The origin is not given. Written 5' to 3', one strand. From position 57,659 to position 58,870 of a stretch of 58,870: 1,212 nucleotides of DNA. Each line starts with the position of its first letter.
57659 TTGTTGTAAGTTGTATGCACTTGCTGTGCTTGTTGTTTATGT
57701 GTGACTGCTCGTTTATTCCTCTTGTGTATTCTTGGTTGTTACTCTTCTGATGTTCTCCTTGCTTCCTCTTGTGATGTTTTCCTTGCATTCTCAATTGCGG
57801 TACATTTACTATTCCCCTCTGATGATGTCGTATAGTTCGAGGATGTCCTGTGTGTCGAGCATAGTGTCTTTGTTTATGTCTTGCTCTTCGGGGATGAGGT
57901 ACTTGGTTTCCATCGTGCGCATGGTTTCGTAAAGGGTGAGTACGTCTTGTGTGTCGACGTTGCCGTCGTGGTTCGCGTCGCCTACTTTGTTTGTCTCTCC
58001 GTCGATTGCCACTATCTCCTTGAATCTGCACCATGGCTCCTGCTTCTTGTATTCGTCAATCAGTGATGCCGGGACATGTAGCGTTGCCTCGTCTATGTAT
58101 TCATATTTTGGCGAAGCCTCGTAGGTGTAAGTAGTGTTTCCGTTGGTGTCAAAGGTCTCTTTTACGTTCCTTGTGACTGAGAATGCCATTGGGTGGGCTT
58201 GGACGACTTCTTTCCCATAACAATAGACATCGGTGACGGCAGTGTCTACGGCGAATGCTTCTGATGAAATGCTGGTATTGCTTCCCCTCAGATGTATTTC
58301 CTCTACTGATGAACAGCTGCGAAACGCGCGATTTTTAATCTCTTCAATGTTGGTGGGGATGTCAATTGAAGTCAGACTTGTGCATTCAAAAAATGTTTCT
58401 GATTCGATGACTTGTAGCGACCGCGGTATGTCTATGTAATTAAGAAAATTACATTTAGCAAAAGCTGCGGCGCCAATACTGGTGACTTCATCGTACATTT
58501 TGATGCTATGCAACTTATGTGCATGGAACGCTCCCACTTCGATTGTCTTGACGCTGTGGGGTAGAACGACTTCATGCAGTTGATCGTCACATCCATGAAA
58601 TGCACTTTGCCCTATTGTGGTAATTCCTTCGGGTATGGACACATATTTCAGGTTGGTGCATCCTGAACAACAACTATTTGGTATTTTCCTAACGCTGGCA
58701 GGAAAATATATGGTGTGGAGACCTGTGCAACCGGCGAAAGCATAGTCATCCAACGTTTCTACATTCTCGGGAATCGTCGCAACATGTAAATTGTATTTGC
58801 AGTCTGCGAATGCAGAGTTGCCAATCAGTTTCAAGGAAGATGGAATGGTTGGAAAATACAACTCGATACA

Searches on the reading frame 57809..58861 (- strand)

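Call 38: search_protein_families(library=pfam, proteins=[window:57809-58861:-], max_evalue=0.0001)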
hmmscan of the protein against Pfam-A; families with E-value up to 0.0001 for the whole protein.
window:57809-58861:- (350 aa): 2 families
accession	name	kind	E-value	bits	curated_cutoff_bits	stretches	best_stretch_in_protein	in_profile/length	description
PF13306.12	LRR_5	-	1.6e-51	173.9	27.7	2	5-115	17-123/127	BspA type Leucine rich repeat region (6 copies)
PF13855.12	LRR_8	-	2.7e-07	30.7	27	0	148-193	12-58/61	Leucine rich repeat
